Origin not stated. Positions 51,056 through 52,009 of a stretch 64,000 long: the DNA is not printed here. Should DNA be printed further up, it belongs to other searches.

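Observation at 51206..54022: LapG-like periplasmic cysteine protease paired with a membrane HD-GYP phosphodiesterase instead of a GGDEF-EAL LapD-type receptor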

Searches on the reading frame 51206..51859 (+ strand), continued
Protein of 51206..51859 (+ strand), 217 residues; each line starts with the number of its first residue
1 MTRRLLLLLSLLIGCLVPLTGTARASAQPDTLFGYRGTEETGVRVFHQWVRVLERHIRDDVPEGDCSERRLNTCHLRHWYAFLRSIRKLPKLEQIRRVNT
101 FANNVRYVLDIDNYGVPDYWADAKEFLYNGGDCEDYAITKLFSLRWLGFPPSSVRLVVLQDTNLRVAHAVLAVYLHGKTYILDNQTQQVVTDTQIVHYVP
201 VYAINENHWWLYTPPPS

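Call 58: search_protein_families(library=ncbifam, proteins=[L002:6602-7210:-, L023:7066-7722:-, L044:5028-5699:-, L064:14853-15722:+, L004:4944-6440:-], max_evalue=0.1)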
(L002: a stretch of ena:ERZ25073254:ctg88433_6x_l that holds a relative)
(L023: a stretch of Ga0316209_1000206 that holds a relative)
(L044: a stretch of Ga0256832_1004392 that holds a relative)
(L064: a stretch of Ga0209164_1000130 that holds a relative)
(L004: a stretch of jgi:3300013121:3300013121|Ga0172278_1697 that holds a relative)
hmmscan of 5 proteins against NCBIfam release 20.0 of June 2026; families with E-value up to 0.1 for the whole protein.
L002:6602-7210:- (202 aa): 8 families
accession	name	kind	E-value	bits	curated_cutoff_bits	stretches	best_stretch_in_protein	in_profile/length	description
TIGR03370.1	VPLPA-CTERM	domain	3.7e-07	30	25.35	1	178-201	1-24/25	VPLPA-CTERM sorting domain-containing protein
NF033554.9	floc_PepA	equivalog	2.8e-05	24.1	80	1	51-200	111-257/261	flocculation-associated PEP-CTERM protein PepA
NF038129.1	PEP_NF038129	equivalog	3.1e-05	23.9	65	1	15-200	8-193/194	NF038129 family PEP-CTERM protein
NF038120.1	PEP_CTERM_QFxxD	subfamily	0.00056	19.9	80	1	69-201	86-214/215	NF038120 family PEP-CTERM protein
NF038124.1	PEP_CTERM_TLD_A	exception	0.0099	15.5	100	1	173-201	206-234/235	PEP_CTERM-anchored TLD domain-containing protein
NF038125.1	PEP_CTERM_THxN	subfamily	0.012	15.2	85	1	159-200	205-243/246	THxN family PEP-CTERM protein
NF038126.1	PEP_CTERM_FxDxF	subfamily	0.02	15.1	50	1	172-200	136-164/165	FxDxF family PEP-CTERM protein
TIGR04215.1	choice_anch_A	domain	0.039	13.7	29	1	103-149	136-181/255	choice-of-anchor A family protein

L023:7066-7722:- (218 aa): 3 families
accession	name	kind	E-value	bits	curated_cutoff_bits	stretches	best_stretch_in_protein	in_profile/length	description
TIGR03370.1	VPLPA-CTERM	domain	0.00023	21.1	25.35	1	195-218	1-24/25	VPLPA-CTERM sorting domain-containing protein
NF038118.1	PEP_CTERM_CCXG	equivalog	0.012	15.3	90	1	170-218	155-199/199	CCXG family PEP-CTERM protein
NF038124.1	PEP_CTERM_TLD_A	exception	0.03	13.9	100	0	190-218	206-234/235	PEP_CTERM-anchored TLD domain-containing protein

L044:5028-5699:- (223 aa): 12 families
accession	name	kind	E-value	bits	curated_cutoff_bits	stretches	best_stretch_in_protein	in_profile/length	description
TIGR03370.1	VPLPA-CTERM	domain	8e-08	32.1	25.35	1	199-223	1-25/25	VPLPA-CTERM sorting domain-containing protein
NF033554.9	floc_PepA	equivalog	1.3e-06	28.4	80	1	59-223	131-261/261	flocculation-associated PEP-CTERM protein PepA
NF041538.1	PEP_EDSA_1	subfamily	5.3e-05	23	100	1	195-222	279-307/307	EDSAP-1 family PEP-CTERM protein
NF046088.1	anchor_EppA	equivalog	0.00012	22.3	90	1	185-223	21-57/58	EPS-associated small membrane protein EppA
NF038125.1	PEP_CTERM_THxN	subfamily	0.00023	20.8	85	1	183-222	208-246/246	THxN family PEP-CTERM protein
NF038126.1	PEP_CTERM_FxDxF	subfamily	0.00036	20.8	50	1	179-223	122-165/165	FxDxF family PEP-CTERM protein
NF038129.1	PEP_NF038129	equivalog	0.00094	19.1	65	1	167-222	141-193/194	NF038129 family PEP-CTERM protein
NF038124.1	PEP_CTERM_TLD_A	exception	0.0021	17.7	100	1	179-222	189-234/235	PEP_CTERM-anchored TLD domain-containing protein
NF041927.1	Xrt_dep_XDP1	equivalog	0.011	15.7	125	1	197-222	217-242/242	exosortase-dependent surface protein XDP1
NF038120.1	PEP_CTERM_QFxxD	subfamily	0.017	15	80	1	195-221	189-215/215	NF038120 family PEP-CTERM protein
NF038118.1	PEP_CTERM_CCXG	equivalog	0.03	14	90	1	195-222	172-199/199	CCXG family PEP-CTERM protein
TIGR02595.1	PEP_CTERM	domain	0.041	14.7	16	1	199-223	1-24/24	PEP-CTERM sorting domain-containing protein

L064:14853-15722:+ (289 aa): 10 families
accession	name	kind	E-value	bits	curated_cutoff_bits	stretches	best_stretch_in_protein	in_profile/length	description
NF033554.9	floc_PepA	equivalog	3e-07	30.5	80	1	259-284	235-260/261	flocculation-associated PEP-CTERM protein PepA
NF041538.1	PEP_EDSA_1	subfamily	1.3e-05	25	100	1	213-283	235-306/307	EDSAP-1 family PEP-CTERM protein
NF038125.1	PEP_CTERM_THxN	subfamily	3.5e-05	23.5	85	1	241-283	207-245/246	THxN family PEP-CTERM protein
TIGR03370.1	VPLPA-CTERM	domain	0.00074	19.5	25.35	1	261-284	1-24/25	VPLPA-CTERM sorting domain-containing protein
NF041927.1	Xrt_dep_XDP1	equivalog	0.0055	16.7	125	1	257-283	216-241/242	exosortase-dependent surface protein XDP1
NF038129.1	PEP_NF038129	equivalog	0.0094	15.8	65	1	232-283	143-193/194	NF038129 family PEP-CTERM protein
NF038118.1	PEP_CTERM_CCXG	equivalog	0.011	15.4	90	1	233-283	152-198/199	CCXG family PEP-CTERM protein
NF038120.1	PEP_CTERM_QFxxD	subfamily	0.016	15.1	80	1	191-283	131-215/215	NF038120 family PEP-CTERM protein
TIGR02595.1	PEP_CTERM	domain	0.021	15.6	16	1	261-284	1-23/24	PEP-CTERM sorting domain-containing protein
NF033947.0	PEP-cistern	hypoth_equivalog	0.097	12.4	60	0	243-283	156-195/195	cistern family PEP-CTERM protein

L004:4944-6440:- (498 aa): 2 families
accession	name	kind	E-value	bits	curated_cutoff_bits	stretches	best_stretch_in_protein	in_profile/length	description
NF007891.0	PRK10594.1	equivalog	1.3e-69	235.7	425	2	190-484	311-605/617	L,D-transpeptidase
TIGR02869.1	spore_SleB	equivalog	2.2e-07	30.9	236.5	1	164-234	7-74/201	spore cortex-lytic enzyme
